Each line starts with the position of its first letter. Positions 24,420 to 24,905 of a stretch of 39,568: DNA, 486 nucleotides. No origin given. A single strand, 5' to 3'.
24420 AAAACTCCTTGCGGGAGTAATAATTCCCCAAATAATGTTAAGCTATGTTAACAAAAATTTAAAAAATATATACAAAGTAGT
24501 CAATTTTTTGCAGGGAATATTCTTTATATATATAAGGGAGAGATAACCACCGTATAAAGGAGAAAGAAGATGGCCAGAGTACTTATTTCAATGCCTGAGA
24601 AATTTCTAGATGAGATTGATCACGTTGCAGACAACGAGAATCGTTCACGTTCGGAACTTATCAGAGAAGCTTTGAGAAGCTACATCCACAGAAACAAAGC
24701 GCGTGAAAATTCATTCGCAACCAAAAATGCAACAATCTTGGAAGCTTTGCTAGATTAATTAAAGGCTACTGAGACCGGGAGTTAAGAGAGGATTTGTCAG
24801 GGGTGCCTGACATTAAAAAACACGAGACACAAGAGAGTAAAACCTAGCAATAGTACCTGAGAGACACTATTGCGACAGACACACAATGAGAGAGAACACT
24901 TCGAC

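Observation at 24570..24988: Orphan RHH gene followed by a terminated, U-poor RNA packed with GAGA motifs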

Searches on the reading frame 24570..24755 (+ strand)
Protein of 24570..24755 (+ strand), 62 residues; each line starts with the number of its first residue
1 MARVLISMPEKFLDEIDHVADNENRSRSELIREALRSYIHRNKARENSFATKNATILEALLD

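Call 8: search_protein_families(library=pfam, proteins=[window:24570-24755:+], max_evalue=0.01)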
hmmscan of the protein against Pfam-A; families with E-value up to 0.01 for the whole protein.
window:24570-24755:+ (62 aa): 4 families
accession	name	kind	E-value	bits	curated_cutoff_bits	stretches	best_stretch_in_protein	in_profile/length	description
PF01402.27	RHH_1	-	4.8e-10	39.5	20.5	1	3-39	1-37/39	Ribbon-helix-helix protein, copG family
PF07878.17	RHH_5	-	8.2e-05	22.7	26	1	1-39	1-39/43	CopG-like RHH_1 or ribbon-helix-helix domain, RHH_5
PF09957.15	VapB_antitoxin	-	0.00026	21.2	23.4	1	26-46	23-43/47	Bacterial antitoxin of type II TA system, VapB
PF15919.11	HicB_lk_antitox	-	0.0013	19.3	27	1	2-33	90-121/123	HicB_like antitoxin of bacterial toxin-antitoxin system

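Call 12: find_homologous_proteins(query=window:24570-24755:+)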
Query window:24570-24755:+ (62 aa): 2417 proteins with E <= 0.001 among 2418 candidates; the best 120 are listed.
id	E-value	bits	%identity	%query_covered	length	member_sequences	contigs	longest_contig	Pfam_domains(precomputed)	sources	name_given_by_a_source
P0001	1.2e-28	114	94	100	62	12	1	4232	PF01402.28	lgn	-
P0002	7.9e-27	109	89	100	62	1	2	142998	PF01402.28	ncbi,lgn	-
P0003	8.6e-27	109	89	100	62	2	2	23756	PF01402.28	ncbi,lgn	-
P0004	1.1e-26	108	90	100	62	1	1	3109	PF01402.28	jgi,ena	-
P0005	1.7e-26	108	90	100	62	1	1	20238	PF01402.28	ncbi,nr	ncbi:CopG family transcriptional regulator [Candidatus Gastranaerophilus sp. (ex Termes propinquus)]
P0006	1.7e-26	108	89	100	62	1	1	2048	PF01402.28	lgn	-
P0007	1.8e-26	108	89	100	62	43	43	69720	PF01402.28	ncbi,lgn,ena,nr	ncbi:ribbon-helix-helix protein, CopG family [bacterium]|nr:ribbon-helix-helix protein, CopG family 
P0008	2.0e-26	107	89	100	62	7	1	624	PF01402.28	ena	-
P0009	3.6e-26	107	89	100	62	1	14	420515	PF01402.28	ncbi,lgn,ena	-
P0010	3.7e-26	107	89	100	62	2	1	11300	PF01402.28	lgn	-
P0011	4.4e-26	106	87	100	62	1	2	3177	PF01402.28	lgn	-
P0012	4.6e-26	106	87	100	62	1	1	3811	PF01402.28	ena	-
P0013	5.1e-26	106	89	100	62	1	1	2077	PF01402.28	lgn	-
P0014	7.5e-26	106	89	100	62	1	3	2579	PF07878.18,PF01402.28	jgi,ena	-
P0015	7.8e-26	106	90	100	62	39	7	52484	PF01402.28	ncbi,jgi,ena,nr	ncbi:MAG TPA: ribbon-helix-helix protein, CopG family [Candidatus Gastranaerophilaceae bacterium]|nr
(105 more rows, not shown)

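Call 14: find_related_loci(query=window:24570-24755:+, collection=genome_contigs, flank=2500)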
Query window:24570-24755:+ (62 aa) in genome_contigs; peptide patterns used: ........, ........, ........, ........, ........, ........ (x = any residue, [..] = any of these).
599 stretches matched a pattern (row limit reached: there are more); 504 encode a relative of the query (tblastn E <= 1e-3); the best 80 are kept; 80 distinct loci.
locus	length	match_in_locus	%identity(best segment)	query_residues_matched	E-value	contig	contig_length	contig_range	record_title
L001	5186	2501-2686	90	1-62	6e-34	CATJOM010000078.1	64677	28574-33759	MAG: uncultured Candidatus Melainabacteria bacterium isolate iMGMC-526_1678881716 genome assembly, contig: MegahitA5_249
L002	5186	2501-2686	90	1-62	6e-34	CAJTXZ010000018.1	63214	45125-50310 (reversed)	TPA_asm: uncultured Vampirovibrio sp. isolate MGBC122484 genome assembly, contig: MGBC122484.18, whole genome shotgun se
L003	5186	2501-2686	89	1-62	3e-33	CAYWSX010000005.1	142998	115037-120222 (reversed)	MAG TPA_asm: uncultured Muribaculaceae bacterium isolate SRP242652_co1_172 genome assembly, contig: NODE_77_length_14299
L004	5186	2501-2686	89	1-62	4e-33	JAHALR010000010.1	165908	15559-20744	MAG: Clostridium sp. isolate L3_068_000M1_dasL3_068_000M1_metabat.metabat.27 L3_068_000M1_scaffold_411, whole genome sho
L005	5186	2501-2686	89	1-62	3e-33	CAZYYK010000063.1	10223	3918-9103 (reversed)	MAG TPA_asm: uncultured Gammaproteobacteria bacterium isolate SRP192927_co10_9 genome assembly, contig: NODE_5216_length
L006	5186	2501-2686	89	1-62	6e-33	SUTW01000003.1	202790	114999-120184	MAG: Cyanobacteria bacterium SIG30 NODE_1006_length_202790_cov_4.864159, whole genome shotgun sequence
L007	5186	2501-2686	90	1-62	1e-32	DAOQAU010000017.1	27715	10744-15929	MAG TPA_asm: Candidatus Gastranaerophilaceae bacterium isolate AMR_MDS_1254 NODE_1705_length_27715_cov_7.227477, whole g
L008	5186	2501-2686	89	1-62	1e-32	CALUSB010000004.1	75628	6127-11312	MAG: Candidatus Gastranaerophilales bacterium isolate BRZ_CA__bin20 genome assembly, contig: BRZ_CA__NODE_393_length_756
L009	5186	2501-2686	87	1-62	1e-32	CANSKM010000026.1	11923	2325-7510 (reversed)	MAG TPA_asm: uncultured bacterium isolate SRR19759464_bin.26_metawrap_v1.3_MAG genome assembly, contig: NODE.4192_length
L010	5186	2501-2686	89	1-62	2e-32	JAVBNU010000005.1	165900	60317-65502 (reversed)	MAG: Candidatus Gastranaerophilaceae bacterium isolate EPI_MAG_00090 c_000000711737, whole genome shotgun sequence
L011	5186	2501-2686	87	1-62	2e-32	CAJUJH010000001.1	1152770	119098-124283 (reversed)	TPA_asm: Candidatus Gastranaerophilales bacterium isolate MGBC142924 genome assembly, contig: MGBC142924.1, whole genome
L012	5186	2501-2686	87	1-62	3e-32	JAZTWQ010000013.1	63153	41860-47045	MAG: Candidatus Gastranaerophilaceae bacterium isolate T1900045333_YK20190022.MAGScoT_cleanbin_000004 SGB_6551_k141_2782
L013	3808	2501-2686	85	1-62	2e-32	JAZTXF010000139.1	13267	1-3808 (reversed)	MAG: Candidatus Gastranaerophilaceae bacterium isolate T1900045331_YK20190020.MAGScoT_cleanbin_000010 SGB_6524_k141_1633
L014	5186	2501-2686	87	1-62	2e-32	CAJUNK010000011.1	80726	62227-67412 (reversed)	TPA_asm: Candidatus Gastranaerophilales bacterium isolate MGBC162268 genome assembly, contig: MGBC162268.11, whole genom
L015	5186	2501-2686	87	1-62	2e-32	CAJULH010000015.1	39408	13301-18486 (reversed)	TPA_asm: Candidatus Gastranaerophilales bacterium isolate MGBC161128 genome assembly, contig: MGBC161128.15, whole genom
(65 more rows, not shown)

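Call 27: search_solved_structures(query=window:24570-24755:+, max_evalue=1, show_alignments=2)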
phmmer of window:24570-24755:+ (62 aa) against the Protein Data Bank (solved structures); distinct sequences matched with E-value up to 1: 17.
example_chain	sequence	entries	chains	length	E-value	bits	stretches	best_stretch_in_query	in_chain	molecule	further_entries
4me7_E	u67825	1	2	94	6.7e-07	32.6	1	4-49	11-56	Antitoxin EndoAI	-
6iya_A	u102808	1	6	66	0.0043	20.8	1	12-46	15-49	Transcriptional regulator CopG family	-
2bj1_A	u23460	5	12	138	0.0092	19.7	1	3-43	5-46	NICKEL RESPONSIVE REGULATOR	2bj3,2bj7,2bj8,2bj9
7by2_A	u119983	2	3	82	0.0096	19.7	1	1-47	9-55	CopG family transcriptional regulator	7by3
7etr_A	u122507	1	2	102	0.011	19.5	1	13-46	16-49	Transcriptional regulator CopG family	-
9kkd_A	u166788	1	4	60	0.012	19.4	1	6-47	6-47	Ribbon-helix-helix protein, CopG family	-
2wvd_A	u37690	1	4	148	0.021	18.6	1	3-51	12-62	PUTATIVE NICKEL-RESPONSIVE REGULATOR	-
2wvb_A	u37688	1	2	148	0.022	18.6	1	3-51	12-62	PUTATIVE NICKEL-RESPONSIVE REGULATOR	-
2ca9_A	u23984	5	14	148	0.022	18.5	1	3-51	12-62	PUTATIVE NICKEL-RESPONSIVE REGULATOR | nickel-responsive regulator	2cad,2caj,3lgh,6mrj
3pht_A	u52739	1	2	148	0.023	18.5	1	3-51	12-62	Putative nickel-responsive regulator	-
2wve_A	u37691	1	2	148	0.023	18.5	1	3-51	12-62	PUTATIVE NICKEL-RESPONSIVE REGULATOR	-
2wvc_A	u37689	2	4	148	0.024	18.5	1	3-51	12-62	PUTATIVE NICKEL-RESPONSIVE REGULATOR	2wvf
7wj0_A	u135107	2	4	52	0.053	17.4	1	3-44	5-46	Antitoxin MazE6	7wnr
2k5j_A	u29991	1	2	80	0.13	16.1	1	1-41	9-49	uncharacterized protein yiiF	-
8crx_T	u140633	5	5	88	0.3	15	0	14-54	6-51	30S ribosomal protein S20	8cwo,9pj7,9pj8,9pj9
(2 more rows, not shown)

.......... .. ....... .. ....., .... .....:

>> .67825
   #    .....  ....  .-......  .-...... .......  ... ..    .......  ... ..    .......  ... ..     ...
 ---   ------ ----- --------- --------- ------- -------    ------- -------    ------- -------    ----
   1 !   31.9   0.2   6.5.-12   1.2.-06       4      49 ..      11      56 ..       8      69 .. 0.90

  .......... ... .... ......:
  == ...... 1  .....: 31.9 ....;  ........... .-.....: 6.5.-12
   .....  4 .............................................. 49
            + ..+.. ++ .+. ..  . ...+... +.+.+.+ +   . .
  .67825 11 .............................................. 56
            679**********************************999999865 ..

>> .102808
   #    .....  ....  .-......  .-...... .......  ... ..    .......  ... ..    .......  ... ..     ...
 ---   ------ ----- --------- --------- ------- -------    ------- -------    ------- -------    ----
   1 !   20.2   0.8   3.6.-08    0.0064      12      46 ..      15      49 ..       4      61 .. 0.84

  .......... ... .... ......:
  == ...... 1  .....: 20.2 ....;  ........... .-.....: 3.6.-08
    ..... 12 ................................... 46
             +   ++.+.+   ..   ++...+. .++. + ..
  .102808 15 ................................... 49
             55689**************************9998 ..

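Call 28: search_protein_families(library=ncbifam, proteins=[window:24570-24755:+], max_evalue=1)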
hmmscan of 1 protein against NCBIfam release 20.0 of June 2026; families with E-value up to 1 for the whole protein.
window:24570-24755:+ (62 aa): 14 families
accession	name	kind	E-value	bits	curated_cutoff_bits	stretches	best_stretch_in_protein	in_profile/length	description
NF002169.0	PRK01002.1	subfamily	5.7e-08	32.8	111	1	1-43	4-47/141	nickel responsive regulator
NF053762.1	aCcr1_fam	equivalog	9.7e-08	31.8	60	1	8-39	7-38/38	aCcr1 family cell cycle regulator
NF001884.0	PRK00630.1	subfamily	2.9e-05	24.2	119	1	3-50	12-60/148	nickel responsive regulator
NF002815.0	PRK02967.1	equivalog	4.8e-05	23.4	83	1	1-50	1-51/139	nickel-responsive transcriptional regulator NikR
NF003381.0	PRK04460.1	equivalog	0.00018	21.6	105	1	2-48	5-52/139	nickel-responsive transcriptional regulator NikR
NF058555.1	TransRegCdrSHalo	equivalog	0.00044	20.2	100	1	1-49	1-50/61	transcriptional regulator CdrS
NF008671.0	PRK11675.1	equivalog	0.00051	20.4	62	1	3-44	52-93/95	LexA regulated protein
NF050181.1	TA_anti_VapB_Myco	equivalog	0.0006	20.3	60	1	1-44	1-45/72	type II toxin-antitoxin system VapB family antitoxin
NF048017.1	antitoxin_RelB_like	equivalog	0.0013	18.9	50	1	8-40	2-34/70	type II toxin-antitoxin system RelB family antitoxin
TIGR02793.1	nikR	equivalog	0.0018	18.5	175.45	1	3-49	2-49/129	nickel-responsive transcriptional regulator NikR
NF041551.1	YlcI_YnfO_N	subfamily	0.0018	18.3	30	1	9-41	10-41/42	YlcI/YnfO family protein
NF047399.1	BrnA_antitoxin_add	equivalog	0.026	14.7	60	1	2-36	33-67/70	type II toxin-antitoxin system BrnA family antitoxin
NF041793.1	ORF56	equivalog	0.083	13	50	1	9-39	8-38/39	ORF56 family plasmid copy control protein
TIGR04563.1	TIGR04563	subfamily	0.086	12.7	65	1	8-37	12-41/53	TIGR04563 family protein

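Call 33: find_encoding_contigs(protein=P0001, flank=1200, max_places=4)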
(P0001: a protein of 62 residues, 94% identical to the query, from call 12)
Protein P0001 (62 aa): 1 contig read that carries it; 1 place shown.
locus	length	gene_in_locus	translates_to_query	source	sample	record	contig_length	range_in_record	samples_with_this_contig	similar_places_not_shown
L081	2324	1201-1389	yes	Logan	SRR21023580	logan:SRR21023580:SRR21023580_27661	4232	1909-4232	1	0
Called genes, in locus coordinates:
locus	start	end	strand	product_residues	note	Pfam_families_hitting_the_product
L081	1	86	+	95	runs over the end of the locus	-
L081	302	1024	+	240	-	PF13489:Methyltransf_23, PF13847:Methyltransf_31 (faint), PF08241:Methyltransf_11, PF08242:Methyltransf_12 (weak)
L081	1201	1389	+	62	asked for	PF01402:RHH_1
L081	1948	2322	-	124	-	?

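Call 34: find_encoding_contigs(protein=P0005, flank=1200, max_places=3)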
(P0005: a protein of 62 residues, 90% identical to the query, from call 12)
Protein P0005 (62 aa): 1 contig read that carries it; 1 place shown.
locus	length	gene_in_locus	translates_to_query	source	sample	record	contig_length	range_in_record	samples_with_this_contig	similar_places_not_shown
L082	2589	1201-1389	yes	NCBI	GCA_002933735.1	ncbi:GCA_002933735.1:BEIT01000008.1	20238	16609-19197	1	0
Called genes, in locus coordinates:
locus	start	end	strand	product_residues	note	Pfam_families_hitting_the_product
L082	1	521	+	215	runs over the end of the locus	PF02347:GDC-P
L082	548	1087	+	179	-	PF02347:GDC-P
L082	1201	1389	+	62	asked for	PF01402:RHH_1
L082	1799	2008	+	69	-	-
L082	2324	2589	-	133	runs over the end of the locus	PF00383:dCMP_cyt_deam_1, PF08211:dCMP_cyt_deam_2 (weak)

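Call 35: find_encoding_contigs(protein=P0004, flank=1200, max_places=3)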
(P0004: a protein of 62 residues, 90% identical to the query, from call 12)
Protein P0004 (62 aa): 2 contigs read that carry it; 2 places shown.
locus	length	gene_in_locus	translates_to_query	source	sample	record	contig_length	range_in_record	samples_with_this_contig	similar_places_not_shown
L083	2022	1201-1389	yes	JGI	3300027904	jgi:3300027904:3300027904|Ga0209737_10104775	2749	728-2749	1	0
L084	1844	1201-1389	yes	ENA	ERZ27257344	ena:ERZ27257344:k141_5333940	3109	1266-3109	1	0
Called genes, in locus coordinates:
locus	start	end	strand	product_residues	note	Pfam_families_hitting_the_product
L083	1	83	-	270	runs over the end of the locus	?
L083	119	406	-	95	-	-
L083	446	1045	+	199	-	-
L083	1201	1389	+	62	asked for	PF01402:RHH_1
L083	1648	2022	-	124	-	?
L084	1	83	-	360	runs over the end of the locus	-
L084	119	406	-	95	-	-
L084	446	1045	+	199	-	-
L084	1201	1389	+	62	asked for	PF01402:RHH_1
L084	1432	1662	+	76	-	-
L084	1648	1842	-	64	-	?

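Call 38: find_related_loci(query=window:24570-24755:+, collection=metagenome_contigs, flank=900)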
Query window:24570-24755:+ (62 aa) in metagenome_contigs; peptide patterns used: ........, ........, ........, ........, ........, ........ (x = any residue, [..] = any of these).
600 stretches matched a pattern (row limit reached: there are more); 389 encode a relative of the query (tblastn E <= 1e-3); the best 80 are kept; 80 distinct loci.
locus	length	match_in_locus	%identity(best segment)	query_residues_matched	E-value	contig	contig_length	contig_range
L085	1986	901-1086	95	1-62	6e-36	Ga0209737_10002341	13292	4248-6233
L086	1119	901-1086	95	1-62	4e-36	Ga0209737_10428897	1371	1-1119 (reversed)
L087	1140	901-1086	94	1-62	3e-35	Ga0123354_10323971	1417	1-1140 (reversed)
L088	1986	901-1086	89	1-62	2e-33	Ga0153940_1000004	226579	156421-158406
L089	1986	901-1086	89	1-62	2e-33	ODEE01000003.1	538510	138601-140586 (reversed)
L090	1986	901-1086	90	1-62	6e-33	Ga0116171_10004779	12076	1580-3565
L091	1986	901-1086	90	1-62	6e-33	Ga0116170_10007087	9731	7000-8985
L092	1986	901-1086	87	1-62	1e-32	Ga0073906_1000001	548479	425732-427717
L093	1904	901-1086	87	1-62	2e-32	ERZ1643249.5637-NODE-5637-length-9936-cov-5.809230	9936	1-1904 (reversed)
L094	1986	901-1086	87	1-62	2e-32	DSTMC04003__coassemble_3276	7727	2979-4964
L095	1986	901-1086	87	1-62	2e-32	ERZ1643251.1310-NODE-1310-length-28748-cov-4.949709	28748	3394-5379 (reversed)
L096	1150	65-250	87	1-62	6e-32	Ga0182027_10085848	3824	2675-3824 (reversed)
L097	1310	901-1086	87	1-62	3e-32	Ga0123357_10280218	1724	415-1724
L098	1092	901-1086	87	1-62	7e-32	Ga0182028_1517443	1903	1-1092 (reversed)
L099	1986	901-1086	84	1-62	2e-31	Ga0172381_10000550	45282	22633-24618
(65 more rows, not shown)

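Call 47: find_encoding_contigs(protein=P0010, flank=900, max_places=3)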
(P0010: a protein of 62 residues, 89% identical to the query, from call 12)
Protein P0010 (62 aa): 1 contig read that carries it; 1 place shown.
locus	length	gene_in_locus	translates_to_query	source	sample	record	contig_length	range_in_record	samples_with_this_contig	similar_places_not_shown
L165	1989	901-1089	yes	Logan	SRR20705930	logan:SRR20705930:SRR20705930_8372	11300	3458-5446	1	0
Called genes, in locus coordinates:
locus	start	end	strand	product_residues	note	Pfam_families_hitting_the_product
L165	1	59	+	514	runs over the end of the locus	PF00072:Response_reg, PF00989:PAS, PF13188:PAS_8 (weak), PF13426:PAS_9, PF00512:HisKA, PF13581:HATPase_c_2 (faint), PF02518:HATPase_c, PF13589:HATPase_c_3 (weak)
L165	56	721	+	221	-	PF00072:Response_reg, PF00196:GerE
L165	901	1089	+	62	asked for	PF01402:RHH_1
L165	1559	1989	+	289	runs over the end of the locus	PF01039:Carboxyl_trans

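Call 48: find_encoding_contigs(protein=P0014, flank=900, max_places=3)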
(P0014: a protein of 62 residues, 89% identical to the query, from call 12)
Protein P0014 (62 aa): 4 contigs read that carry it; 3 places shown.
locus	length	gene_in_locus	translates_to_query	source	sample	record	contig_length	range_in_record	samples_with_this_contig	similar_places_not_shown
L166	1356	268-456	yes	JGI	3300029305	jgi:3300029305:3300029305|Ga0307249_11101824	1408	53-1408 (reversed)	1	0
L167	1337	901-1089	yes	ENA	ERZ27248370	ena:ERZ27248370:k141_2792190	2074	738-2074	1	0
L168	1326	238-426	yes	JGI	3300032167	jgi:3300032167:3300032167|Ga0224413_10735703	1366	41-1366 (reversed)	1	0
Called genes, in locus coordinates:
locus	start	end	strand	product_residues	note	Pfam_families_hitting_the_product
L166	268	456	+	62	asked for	PF01402:RHH_1, PF07878:RHH_5 (weak)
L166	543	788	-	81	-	-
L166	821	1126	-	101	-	-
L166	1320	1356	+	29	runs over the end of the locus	?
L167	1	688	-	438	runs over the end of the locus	-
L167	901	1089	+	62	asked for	PF01402:RHH_1, PF07878:RHH_5 (weak)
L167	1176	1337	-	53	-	?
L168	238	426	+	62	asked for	PF01402:RHH_1, PF07878:RHH_5 (weak)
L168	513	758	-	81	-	-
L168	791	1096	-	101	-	-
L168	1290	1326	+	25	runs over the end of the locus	?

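Call 49: find_encoding_contigs(protein=L086:901-1086:+, flank=900, max_places=4)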
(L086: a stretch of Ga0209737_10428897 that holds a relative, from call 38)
Protein L086:901-1086:+ (62 aa): 1 contig read that carries it; 1 place shown.
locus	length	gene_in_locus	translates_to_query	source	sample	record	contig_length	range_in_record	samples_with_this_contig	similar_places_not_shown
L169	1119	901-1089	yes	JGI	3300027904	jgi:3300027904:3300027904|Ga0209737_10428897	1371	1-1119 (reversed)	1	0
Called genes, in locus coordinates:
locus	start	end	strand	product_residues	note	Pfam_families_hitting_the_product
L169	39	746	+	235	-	PF13489:Methyltransf_23, PF13847:Methyltransf_31 (weak), PF08241:Methyltransf_11, PF08242:Methyltransf_12 (weak), PF13649:Methyltransf_25 (weak)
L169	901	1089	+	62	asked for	PF01402:RHH_1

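Call 50: find_encoding_contigs(protein=L087:901-1086:+, flank=900, max_places=4)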
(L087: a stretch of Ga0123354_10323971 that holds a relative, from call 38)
Protein L087:901-1086:+ (62 aa): 1 contig read that carries it; 1 place shown.
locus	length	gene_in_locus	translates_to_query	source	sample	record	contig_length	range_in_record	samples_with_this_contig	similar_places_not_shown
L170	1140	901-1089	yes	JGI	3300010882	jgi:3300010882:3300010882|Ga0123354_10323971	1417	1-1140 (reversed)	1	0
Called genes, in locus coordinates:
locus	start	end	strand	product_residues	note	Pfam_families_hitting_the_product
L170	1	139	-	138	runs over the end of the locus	?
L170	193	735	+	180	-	PF08241:Methyltransf_11 (weak), PF13489:Methyltransf_23 (faint)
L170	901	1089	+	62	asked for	PF01402:RHH_1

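Call 76: search_protein_families(library=pfam, alignment_id=A4, max_evalue=0.00001)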
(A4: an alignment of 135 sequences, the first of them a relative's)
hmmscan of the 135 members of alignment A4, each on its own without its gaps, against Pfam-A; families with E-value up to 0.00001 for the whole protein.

A. member 1, L001:1762-2157:+ (132 aa): 1 family
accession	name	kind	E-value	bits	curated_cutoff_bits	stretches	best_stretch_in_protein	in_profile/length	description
PF01597.25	GCV_H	-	1.4e-40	138.4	22.2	1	15-129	4-118/122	Glycine cleavage H-protein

B. families by the number of members that match (of 135 scanned): 147 families (the first 25 are shown)
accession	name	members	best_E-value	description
PF01597.25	GCV_H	9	1.4e-40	Glycine cleavage H-protein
PF07992.20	Pyr_redox_2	7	3.3e-58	Pyridine nucleotide-disulphide oxidoreductase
PF00070.33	Pyr_redox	7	5.2e-19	Pyridine nucleotide-disulphide oxidoreductase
PF02852.28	Pyr_redox_dim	7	3e-18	Pyridine nucleotide-disulphide oxidoreductase, dimerisation domain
PF02670.22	DXP_reductoisom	6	6.3e-40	1-deoxy-D-xylulose 5-phosphate reductoisomerase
PF08436.17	DXP_redisom_C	6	3.1e-39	1-deoxy-D-xylulose 5-phosphate reductoisomerase C-terminal domain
PF13288.12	DXPR_C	6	4.5e-39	DXP reductoisomerase C-terminal domain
PF13738.12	Pyr_redox_3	6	2.5e-14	Pyridine nucleotide-disulphide oxidoreductase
PF02446.23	Glyco_hydro_77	5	5.4e-16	4-alpha-glucanotransferase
PF17657.6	DNA_pol3_finger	3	1.3e-67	Bacterial DNA polymerase III alpha subunit finger domain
PF07719.23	TPR_2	3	1.7e-44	Tetratricopeptide repeat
PF14559.12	TPR_19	3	1.5e-38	Tetratricopeptide repeat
PF08353.15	MurT_C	3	2.6e-38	MurT ligase C-terminal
PF13181.12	TPR_8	3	2.1e-35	Tetratricopeptide repeat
PF14579.12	HHH_6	3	2.7e-34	Helix-hairpin-helix motif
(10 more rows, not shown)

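Call 86: list_cluster_members(proteins=[window:24570-24755:+, P0001, P0004, P0010])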
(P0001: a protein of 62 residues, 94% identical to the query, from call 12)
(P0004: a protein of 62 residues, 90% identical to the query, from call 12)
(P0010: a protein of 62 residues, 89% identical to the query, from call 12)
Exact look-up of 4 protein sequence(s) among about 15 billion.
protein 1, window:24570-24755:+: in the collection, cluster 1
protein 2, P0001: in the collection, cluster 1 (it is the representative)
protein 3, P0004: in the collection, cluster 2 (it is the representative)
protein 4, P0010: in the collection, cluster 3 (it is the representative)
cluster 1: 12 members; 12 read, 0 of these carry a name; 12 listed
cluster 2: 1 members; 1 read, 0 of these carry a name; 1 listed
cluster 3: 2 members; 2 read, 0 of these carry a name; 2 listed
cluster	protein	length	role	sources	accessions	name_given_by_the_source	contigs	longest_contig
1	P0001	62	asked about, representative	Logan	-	-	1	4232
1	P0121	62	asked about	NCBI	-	-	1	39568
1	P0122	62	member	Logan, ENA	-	-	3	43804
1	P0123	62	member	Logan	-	-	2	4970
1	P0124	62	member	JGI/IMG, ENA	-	-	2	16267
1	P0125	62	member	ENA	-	-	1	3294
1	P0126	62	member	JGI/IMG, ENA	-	-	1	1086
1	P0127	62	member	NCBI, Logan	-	-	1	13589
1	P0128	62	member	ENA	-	-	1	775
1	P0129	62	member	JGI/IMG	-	-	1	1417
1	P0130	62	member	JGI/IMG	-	-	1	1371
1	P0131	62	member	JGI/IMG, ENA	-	-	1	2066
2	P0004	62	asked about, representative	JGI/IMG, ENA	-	-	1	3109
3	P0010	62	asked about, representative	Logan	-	-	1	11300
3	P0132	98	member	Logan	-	-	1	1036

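Call 87: find_encoding_contigs(protein=P0122, flank=700, max_places=3)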
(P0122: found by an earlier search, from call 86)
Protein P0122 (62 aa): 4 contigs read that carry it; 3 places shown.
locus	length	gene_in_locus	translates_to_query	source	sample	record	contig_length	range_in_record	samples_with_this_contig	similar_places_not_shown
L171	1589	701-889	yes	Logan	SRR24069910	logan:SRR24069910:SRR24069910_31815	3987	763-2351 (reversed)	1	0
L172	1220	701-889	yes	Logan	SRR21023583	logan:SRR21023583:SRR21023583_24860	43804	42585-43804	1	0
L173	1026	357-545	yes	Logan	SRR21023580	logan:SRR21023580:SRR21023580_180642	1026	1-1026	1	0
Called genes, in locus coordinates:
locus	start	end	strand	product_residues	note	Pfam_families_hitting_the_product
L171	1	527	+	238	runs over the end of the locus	PF13489:Methyltransf_23, PF13649:Methyltransf_25 (faint), PF13847:Methyltransf_31 (faint), PF08241:Methyltransf_11 (weak), PF08242:Methyltransf_12 (weak)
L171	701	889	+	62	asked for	PF01402:RHH_1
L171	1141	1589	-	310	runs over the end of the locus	PF02729:OTCace_N, PF00185:OTCace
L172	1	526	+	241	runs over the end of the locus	PF13489:Methyltransf_23 (weak), PF13847:Methyltransf_31 (weak), PF08241:Methyltransf_11 (weak)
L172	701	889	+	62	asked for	PF01402:RHH_1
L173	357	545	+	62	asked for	PF01402:RHH_1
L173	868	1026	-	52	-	?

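Call 88: find_encoding_contigs(protein=P0123, flank=700, max_places=3)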
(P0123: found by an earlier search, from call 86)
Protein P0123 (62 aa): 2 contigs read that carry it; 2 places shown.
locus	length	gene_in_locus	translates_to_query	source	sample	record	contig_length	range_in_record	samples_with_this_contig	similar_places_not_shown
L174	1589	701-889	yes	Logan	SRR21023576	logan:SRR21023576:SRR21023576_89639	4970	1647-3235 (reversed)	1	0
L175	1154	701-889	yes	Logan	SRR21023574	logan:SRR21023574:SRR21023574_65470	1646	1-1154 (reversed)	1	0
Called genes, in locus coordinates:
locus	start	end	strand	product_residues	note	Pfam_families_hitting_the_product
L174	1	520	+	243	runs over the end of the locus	PF13489:Methyltransf_23, PF13847:Methyltransf_31, PF08241:Methyltransf_11, PF08242:Methyltransf_12 (weak), PF13649:Methyltransf_25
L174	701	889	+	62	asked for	PF01402:RHH_1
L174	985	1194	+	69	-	-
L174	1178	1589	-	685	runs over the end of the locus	?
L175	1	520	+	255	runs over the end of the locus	PF13489:Methyltransf_23, PF13847:Methyltransf_31, PF08241:Methyltransf_11, PF08242:Methyltransf_12 (weak), PF13649:Methyltransf_25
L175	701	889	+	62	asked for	PF01402:RHH_1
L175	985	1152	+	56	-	?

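Call 89: find_encoding_contigs(protein=P0127, flank=700, max_places=3)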
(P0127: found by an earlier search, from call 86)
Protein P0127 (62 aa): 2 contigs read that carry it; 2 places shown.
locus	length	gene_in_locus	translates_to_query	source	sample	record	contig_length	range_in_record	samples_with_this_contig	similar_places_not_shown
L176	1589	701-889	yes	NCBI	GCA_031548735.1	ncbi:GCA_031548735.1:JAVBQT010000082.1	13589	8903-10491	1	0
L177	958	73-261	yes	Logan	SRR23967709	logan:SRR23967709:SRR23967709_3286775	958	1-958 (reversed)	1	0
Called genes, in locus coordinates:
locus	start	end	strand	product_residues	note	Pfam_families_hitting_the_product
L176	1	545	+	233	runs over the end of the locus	PF13489:Methyltransf_23, PF13847:Methyltransf_31, PF08241:Methyltransf_11, PF08242:Methyltransf_12, PF13649:Methyltransf_25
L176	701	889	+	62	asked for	PF01402:RHH_1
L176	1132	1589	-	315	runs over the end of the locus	PF02729:OTCace_N, PF00185:OTCace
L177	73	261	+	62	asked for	PF01402:RHH_1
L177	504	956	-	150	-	?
